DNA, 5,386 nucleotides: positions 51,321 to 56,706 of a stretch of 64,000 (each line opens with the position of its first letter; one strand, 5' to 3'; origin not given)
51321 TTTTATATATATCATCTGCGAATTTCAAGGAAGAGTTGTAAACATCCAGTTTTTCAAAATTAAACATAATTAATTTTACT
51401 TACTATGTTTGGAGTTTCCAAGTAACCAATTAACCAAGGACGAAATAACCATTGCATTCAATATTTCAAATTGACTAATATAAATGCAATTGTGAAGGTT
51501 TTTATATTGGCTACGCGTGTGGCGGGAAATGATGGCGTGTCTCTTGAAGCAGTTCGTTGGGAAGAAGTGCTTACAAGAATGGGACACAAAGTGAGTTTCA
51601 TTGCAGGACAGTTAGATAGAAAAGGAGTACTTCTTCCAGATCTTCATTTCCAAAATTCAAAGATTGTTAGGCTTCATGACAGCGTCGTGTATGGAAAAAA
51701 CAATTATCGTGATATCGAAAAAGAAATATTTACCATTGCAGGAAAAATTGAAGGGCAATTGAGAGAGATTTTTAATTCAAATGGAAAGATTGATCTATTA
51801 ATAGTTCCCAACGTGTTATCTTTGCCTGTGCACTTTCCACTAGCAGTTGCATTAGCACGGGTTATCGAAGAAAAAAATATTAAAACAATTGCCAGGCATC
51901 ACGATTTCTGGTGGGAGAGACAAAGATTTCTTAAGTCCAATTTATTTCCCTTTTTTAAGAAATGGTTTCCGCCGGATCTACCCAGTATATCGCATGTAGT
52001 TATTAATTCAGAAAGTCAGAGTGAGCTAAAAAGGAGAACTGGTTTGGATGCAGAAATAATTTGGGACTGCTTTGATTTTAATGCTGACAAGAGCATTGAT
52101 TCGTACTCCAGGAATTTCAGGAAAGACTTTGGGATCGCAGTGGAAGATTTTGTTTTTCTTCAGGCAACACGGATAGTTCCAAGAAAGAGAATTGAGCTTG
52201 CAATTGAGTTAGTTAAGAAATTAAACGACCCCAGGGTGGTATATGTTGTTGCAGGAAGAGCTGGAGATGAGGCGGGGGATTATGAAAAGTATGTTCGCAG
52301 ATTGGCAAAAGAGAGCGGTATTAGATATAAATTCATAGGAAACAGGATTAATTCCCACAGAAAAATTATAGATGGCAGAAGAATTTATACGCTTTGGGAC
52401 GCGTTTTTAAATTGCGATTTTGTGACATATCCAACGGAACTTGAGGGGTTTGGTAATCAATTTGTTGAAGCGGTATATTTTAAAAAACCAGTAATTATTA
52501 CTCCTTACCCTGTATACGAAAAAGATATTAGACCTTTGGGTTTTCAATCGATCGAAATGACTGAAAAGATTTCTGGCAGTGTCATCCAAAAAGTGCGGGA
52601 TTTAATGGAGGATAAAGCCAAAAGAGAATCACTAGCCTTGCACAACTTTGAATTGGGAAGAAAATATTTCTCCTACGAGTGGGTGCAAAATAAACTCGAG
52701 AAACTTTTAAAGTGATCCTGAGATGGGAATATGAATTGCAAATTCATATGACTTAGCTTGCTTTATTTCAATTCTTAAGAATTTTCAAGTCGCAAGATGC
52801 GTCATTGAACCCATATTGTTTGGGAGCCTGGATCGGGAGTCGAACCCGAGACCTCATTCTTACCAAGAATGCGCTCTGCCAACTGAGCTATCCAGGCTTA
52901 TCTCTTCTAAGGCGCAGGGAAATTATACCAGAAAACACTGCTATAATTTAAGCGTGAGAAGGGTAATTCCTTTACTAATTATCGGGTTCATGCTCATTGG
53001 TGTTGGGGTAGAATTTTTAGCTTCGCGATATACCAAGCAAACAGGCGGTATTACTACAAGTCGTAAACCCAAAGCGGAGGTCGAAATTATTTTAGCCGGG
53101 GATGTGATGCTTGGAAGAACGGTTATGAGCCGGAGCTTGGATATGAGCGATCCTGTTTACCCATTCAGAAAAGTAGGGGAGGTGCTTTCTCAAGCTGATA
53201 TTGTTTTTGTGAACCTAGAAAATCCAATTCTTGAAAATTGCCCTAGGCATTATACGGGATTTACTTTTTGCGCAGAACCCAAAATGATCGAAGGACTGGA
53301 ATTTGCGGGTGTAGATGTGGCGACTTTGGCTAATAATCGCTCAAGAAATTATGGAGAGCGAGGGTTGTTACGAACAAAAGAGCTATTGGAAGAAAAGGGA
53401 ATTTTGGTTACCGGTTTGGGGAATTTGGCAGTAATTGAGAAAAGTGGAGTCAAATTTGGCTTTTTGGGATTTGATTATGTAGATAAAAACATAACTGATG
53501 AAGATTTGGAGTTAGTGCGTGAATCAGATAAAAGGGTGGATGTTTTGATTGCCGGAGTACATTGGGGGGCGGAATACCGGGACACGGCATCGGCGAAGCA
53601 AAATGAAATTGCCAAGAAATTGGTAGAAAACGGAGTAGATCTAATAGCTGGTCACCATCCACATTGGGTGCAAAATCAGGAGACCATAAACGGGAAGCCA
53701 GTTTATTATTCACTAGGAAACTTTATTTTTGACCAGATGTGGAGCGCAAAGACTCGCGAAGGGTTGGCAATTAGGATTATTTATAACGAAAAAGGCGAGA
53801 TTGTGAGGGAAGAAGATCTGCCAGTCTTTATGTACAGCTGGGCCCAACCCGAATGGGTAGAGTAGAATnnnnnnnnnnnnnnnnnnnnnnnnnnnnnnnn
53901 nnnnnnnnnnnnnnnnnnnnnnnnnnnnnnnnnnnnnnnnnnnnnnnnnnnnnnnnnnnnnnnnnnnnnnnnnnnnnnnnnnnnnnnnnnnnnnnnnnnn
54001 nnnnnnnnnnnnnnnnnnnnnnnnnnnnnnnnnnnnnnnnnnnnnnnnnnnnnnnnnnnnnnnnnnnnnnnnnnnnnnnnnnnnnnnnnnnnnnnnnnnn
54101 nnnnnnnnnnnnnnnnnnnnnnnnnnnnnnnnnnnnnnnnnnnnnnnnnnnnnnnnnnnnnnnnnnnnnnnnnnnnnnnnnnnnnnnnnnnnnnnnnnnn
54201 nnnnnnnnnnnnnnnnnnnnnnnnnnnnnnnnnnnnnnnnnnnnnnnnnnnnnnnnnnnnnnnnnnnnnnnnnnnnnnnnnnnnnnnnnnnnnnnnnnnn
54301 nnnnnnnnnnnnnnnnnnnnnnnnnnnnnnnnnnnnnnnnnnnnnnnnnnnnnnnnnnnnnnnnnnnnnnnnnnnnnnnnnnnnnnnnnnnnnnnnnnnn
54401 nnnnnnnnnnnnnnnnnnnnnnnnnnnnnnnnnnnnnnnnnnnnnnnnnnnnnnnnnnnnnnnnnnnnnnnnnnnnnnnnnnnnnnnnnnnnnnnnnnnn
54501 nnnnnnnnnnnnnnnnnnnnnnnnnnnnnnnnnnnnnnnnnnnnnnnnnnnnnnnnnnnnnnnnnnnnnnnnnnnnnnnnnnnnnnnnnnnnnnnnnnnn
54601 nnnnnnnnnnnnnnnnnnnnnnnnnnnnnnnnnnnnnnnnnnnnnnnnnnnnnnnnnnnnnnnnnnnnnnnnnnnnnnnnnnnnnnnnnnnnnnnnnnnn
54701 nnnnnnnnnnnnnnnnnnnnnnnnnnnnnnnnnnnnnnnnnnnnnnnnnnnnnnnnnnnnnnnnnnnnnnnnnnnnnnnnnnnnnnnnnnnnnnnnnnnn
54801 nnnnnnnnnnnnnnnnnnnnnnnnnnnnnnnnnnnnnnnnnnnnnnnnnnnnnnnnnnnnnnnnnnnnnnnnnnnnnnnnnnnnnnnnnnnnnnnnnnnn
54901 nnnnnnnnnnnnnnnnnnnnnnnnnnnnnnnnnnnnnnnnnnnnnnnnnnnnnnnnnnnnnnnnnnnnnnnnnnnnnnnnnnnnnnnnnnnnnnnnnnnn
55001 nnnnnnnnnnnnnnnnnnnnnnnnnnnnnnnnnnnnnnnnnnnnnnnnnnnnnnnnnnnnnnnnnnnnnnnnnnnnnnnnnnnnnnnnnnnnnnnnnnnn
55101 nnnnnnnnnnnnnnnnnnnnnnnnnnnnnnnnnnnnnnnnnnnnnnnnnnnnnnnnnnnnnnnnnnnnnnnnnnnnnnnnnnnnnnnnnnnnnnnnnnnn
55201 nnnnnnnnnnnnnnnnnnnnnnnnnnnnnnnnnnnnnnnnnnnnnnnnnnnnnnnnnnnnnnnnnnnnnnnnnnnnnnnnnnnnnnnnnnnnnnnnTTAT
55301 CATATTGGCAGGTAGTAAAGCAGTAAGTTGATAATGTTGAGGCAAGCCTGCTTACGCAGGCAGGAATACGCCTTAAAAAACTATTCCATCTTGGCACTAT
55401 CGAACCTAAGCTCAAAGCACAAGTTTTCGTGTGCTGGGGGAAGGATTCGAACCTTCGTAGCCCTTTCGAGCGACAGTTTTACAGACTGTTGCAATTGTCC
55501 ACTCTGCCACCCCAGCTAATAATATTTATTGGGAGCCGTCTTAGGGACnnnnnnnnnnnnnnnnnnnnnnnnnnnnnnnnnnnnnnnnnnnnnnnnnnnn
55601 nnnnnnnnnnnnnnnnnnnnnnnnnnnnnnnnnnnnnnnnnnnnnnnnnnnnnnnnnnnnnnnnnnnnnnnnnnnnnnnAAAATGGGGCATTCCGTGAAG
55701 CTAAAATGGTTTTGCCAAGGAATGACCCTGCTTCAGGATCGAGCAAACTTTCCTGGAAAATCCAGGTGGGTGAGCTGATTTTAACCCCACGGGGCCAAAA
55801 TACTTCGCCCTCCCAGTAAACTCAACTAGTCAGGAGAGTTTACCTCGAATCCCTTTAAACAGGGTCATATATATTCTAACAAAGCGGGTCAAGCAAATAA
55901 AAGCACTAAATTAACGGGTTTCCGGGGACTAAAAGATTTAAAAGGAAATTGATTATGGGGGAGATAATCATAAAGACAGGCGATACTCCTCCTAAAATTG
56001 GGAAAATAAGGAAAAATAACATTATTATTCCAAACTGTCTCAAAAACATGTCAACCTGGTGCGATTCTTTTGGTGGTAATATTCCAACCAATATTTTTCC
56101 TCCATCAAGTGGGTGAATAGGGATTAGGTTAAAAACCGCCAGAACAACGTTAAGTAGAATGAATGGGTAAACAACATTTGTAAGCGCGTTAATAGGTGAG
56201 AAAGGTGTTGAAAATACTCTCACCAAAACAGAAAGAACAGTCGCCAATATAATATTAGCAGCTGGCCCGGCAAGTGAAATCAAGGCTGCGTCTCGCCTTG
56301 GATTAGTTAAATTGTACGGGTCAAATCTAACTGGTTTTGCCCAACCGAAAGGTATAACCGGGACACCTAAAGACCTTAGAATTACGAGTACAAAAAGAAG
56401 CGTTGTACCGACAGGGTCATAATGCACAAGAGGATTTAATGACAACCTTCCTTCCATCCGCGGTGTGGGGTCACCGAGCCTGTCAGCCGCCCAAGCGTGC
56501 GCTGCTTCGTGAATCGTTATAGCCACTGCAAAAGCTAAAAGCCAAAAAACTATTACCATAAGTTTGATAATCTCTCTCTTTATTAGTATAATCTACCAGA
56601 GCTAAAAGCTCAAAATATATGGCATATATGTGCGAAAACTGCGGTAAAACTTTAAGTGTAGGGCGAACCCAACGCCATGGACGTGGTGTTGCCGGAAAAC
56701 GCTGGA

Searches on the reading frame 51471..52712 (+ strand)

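Call 78: search_protein_families(library=pfam, proteins=[window:51471-52712:+], max_evalue=0.001)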
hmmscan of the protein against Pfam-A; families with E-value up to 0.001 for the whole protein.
window:51471-52712:+ (414 aa): 3 families
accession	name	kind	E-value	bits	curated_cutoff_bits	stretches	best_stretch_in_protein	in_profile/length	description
PF00534.26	Glycos_transf_1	-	4.2e-16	59.4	26.4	1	215-388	4-165/172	Glycosyl transferases group 1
PF13692.12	Glyco_trans_1_4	-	2.4e-06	28.3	27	1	229-347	4-109/142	Glycosyl transferases group 1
PF13439.12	Glyco_transf_4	-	0.00014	22.4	28.5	0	33-194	14-156/170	Glycosyltransferase Family 4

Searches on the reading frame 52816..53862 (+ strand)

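Call 78: search_protein_families(library=pfam, proteins=[window:52816-53862:+], max_evalue=0.001)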
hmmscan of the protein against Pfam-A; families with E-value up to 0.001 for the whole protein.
window:52816-53862:+ (349 aa): 1 family
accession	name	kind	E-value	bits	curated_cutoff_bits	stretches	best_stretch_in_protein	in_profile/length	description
PF09587.15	PGA_cap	-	6.2e-55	186.9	27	1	91-307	2-255/255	Bacterial capsule synthesis protein PGA_cap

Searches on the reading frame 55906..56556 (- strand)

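Call 79: search_protein_families(library=pfam, proteins=[window:55906-56556:-], max_evalue=0.001)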
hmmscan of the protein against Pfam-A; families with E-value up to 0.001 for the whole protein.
window:55906-56556:- (216 aa): 1 family
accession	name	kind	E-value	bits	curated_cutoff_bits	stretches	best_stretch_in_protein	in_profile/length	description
PF02163.28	Peptidase_M50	-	3.2e-16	59.8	27.2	2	125-183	159-221/221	Peptidase family M50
